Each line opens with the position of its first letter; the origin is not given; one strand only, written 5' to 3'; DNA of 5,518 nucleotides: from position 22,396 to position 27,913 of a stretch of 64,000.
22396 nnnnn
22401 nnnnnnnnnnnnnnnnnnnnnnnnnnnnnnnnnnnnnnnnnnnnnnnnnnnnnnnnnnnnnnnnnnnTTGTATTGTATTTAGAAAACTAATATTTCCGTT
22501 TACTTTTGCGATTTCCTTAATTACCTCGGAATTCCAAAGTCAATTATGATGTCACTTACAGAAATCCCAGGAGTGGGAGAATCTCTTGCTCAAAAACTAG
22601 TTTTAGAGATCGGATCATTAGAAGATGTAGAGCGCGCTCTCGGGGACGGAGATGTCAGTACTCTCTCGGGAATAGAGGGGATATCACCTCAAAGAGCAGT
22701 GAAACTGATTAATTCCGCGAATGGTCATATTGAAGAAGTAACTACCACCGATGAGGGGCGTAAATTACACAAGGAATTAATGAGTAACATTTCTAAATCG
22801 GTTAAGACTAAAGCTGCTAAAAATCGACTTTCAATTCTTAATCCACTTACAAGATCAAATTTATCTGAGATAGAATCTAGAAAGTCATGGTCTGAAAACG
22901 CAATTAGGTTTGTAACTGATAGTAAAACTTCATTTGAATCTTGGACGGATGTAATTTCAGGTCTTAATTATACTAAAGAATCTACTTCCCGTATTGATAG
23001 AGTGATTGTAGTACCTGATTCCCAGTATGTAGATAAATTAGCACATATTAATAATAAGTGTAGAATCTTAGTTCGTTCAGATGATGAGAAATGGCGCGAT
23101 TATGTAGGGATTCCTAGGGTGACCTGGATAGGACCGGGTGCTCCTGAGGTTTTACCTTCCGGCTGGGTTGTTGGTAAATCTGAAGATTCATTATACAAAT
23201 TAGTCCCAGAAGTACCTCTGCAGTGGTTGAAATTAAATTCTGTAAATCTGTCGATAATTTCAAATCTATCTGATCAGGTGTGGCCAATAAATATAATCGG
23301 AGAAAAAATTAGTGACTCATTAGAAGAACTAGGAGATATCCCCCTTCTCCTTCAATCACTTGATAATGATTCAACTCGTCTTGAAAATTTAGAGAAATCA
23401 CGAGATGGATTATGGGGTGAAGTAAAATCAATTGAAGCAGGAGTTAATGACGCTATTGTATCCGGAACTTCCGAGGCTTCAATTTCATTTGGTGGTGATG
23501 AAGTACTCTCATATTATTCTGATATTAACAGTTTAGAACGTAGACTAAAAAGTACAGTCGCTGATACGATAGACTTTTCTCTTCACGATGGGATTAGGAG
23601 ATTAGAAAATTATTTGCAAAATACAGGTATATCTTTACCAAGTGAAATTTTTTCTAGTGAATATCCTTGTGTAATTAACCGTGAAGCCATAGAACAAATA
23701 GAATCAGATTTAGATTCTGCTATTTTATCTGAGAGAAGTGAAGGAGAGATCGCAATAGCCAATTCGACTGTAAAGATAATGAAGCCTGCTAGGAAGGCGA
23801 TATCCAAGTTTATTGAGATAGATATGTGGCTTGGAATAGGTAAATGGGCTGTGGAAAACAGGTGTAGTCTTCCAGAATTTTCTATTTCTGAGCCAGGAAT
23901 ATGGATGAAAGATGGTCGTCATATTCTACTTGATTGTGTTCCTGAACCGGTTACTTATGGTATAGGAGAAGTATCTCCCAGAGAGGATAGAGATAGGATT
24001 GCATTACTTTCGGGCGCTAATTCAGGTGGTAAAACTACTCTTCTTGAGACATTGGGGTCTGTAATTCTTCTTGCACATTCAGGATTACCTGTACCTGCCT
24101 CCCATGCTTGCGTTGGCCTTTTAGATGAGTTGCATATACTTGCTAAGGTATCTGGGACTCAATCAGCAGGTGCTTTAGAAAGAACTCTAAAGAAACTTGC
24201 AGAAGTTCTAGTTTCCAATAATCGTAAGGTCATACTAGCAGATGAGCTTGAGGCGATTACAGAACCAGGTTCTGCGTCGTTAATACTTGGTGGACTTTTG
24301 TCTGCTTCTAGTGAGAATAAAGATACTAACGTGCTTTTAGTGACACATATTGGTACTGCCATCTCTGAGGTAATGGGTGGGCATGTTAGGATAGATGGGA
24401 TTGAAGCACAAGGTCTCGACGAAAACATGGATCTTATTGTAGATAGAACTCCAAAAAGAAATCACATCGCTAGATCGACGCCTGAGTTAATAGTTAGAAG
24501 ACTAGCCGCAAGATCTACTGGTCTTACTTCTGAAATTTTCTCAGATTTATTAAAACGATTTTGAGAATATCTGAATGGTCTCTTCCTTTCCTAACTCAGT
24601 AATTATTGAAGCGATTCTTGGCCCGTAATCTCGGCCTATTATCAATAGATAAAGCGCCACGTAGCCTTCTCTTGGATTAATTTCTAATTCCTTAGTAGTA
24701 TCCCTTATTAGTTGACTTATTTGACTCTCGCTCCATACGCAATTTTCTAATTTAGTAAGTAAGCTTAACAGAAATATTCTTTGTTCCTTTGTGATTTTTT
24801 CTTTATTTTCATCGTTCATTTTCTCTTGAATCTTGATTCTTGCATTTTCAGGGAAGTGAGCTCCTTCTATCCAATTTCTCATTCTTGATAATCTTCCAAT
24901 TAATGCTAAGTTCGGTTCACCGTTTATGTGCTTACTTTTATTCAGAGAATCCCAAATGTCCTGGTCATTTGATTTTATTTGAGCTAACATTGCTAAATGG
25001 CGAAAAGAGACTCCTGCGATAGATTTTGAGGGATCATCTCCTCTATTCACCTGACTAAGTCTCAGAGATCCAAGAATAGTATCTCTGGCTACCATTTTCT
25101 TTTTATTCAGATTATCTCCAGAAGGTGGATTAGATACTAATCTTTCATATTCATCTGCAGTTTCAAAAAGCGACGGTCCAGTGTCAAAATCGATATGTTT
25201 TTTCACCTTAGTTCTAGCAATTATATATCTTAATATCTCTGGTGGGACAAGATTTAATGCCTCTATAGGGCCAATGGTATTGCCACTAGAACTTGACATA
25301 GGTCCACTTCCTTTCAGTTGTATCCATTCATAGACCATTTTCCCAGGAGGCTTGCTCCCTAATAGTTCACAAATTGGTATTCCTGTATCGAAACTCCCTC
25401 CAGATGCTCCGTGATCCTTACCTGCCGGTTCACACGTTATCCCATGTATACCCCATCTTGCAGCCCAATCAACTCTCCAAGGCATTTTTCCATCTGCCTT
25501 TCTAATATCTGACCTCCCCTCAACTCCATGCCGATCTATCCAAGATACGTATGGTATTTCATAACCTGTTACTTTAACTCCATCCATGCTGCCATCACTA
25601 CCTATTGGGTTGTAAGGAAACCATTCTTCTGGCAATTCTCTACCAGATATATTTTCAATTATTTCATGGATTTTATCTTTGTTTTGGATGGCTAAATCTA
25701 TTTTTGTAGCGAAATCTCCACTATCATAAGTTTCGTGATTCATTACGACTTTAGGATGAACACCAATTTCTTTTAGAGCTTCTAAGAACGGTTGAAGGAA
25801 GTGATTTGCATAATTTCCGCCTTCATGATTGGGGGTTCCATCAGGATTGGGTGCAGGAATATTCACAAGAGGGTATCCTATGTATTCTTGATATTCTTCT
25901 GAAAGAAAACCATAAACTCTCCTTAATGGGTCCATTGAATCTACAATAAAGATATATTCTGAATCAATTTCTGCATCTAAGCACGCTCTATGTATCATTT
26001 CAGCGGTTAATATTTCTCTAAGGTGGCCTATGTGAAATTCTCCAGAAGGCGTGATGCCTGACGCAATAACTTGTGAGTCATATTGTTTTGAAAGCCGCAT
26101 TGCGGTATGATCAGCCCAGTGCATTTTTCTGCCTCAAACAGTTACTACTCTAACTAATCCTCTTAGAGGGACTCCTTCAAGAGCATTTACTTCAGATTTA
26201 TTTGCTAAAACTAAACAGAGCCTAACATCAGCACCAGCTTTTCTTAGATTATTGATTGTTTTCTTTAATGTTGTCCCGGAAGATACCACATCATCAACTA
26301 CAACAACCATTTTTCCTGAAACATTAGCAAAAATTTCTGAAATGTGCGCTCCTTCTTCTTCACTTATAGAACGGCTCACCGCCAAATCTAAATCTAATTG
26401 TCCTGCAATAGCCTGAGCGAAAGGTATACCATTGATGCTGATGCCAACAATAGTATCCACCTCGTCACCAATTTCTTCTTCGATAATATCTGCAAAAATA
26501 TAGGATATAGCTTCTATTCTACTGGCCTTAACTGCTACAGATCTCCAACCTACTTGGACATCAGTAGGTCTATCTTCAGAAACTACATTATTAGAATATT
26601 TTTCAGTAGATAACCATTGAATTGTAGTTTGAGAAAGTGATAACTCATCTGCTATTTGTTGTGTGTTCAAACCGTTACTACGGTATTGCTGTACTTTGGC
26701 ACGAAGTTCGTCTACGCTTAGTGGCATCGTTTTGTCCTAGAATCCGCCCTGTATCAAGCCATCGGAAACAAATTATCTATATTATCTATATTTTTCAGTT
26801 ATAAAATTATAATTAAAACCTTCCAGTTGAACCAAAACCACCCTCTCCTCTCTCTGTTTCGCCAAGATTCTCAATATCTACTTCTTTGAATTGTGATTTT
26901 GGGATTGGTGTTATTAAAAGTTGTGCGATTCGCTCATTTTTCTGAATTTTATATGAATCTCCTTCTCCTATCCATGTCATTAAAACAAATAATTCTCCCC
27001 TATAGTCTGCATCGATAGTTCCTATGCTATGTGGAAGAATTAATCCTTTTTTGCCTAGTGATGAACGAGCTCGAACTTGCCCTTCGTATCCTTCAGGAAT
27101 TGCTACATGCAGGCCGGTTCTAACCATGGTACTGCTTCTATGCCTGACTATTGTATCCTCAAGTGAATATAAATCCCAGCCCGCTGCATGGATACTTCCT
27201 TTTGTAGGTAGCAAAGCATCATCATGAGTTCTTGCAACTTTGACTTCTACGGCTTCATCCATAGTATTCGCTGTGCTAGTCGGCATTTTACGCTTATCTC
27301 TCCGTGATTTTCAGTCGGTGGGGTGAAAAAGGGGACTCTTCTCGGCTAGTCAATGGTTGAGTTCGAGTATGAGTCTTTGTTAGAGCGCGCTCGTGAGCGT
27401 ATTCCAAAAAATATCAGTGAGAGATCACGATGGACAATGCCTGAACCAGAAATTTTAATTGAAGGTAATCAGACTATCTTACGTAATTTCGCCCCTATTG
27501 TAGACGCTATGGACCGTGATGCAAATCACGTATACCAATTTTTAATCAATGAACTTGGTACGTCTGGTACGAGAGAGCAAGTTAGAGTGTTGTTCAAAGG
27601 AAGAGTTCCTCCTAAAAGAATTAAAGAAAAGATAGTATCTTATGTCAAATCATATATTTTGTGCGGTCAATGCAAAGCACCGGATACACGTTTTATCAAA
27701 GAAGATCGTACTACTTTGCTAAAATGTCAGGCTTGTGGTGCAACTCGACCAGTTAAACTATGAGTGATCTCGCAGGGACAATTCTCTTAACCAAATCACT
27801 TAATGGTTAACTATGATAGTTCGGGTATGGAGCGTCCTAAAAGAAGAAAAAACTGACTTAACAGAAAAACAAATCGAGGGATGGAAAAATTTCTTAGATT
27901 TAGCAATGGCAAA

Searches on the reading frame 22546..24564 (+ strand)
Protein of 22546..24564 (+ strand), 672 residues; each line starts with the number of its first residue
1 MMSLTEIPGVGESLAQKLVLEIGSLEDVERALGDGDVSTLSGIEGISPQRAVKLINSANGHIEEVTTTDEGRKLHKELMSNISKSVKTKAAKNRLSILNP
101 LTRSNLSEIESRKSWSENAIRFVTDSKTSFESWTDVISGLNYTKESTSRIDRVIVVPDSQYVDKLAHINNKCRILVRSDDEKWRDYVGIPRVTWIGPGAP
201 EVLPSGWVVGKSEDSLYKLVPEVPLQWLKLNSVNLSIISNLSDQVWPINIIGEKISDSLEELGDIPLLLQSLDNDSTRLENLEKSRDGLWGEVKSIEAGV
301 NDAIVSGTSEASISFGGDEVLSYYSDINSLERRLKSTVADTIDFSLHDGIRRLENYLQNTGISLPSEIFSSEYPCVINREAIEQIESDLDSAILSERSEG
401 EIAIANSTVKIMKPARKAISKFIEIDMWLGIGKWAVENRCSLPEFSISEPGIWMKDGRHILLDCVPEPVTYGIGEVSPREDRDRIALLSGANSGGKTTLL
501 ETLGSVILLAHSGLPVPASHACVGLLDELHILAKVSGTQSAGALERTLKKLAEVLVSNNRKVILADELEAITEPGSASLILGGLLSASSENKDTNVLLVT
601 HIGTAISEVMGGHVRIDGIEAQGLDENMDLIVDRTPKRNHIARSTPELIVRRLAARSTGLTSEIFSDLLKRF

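Call 27: search_protein_families(library=pfam, proteins=[window:22546-24564:+], max_evalue=0.00001)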
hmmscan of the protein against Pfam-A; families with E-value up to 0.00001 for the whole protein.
window:22546-24564:+ (672 aa): 3 families
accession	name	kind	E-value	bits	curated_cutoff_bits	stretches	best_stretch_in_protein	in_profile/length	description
PF14520.12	HHH_5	-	3.4e-08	34.3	27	1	3-58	3-55/57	Helix-hairpin-helix domain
PF00488.27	MutS_V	-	2.9e-06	27.8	30.2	1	487-602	2-120/188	MutS domain V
PF01367.25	5_3_exonuc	-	3.4e-06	27.9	40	0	38-83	18-65/97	5'-3' exonuclease, C-terminal SAM fold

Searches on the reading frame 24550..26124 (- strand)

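Call 27: search_protein_families(library=pfam, proteins=[window:24550-26124:-], max_evalue=0.00001)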
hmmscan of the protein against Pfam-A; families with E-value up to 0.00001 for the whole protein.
window:24550-26124:- (524 aa): 2 families
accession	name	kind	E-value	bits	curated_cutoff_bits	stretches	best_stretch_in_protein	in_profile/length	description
PF01921.24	tRNA-synt_1f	-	1.2e-96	324.3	27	1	1-334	1-340/360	tRNA synthetases class I (K)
PF19269.4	Anticodon_2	-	5.1e-10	40.3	23.6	1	411-518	26-135/141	Anticodon binding domain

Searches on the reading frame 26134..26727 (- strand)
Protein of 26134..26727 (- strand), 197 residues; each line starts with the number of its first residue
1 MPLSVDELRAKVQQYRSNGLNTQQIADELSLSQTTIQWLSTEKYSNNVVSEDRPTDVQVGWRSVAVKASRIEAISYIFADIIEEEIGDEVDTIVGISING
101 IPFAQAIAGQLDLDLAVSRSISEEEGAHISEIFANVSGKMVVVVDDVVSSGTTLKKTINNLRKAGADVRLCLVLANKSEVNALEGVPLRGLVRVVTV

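Call 28: search_protein_families(library=pfam, proteins=[window:26134-26727:-], max_evalue=0.00001)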
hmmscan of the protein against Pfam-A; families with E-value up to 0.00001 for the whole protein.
window:26134-26727:- (197 aa): 1 family
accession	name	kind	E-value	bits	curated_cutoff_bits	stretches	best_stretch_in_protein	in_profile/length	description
PF00156.33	Pribosyltran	-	9.6e-20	70.9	26.3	1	72-181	13-131/158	Phosphoribosyl transferase domain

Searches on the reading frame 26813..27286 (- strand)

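Call 28: search_protein_families(library=pfam, proteins=[window:26813-27286:-], max_evalue=0.00001)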
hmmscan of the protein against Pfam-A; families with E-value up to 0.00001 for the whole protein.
window:26813-27286:- (157 aa): 2 families
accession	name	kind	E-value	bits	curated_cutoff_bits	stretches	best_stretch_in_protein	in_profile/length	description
PF00692.24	dUTPase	-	3.1e-26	92.1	22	1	24-155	3-129/129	dUTPase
PF22769.1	DCD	-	3e-08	34.4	27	1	47-125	73-150/153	dCTP deaminase-like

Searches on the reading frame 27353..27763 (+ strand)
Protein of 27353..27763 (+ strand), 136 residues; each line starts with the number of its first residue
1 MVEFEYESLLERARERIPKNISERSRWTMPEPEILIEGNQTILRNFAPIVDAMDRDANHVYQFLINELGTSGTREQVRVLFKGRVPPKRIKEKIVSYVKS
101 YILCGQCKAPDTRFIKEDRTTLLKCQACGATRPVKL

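Call 28: search_protein_families(library=pfam, proteins=[window:27353-27763:+], max_evalue=0.00001)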
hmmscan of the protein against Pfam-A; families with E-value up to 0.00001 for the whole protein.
window:27353-27763:+ (136 aa): 1 family
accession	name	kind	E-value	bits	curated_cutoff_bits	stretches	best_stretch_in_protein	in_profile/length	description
PF01873.23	eIF-5_eIF-2B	-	7.3e-35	119.8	27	1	22-130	6-116/117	Domain found in IF2B/IF5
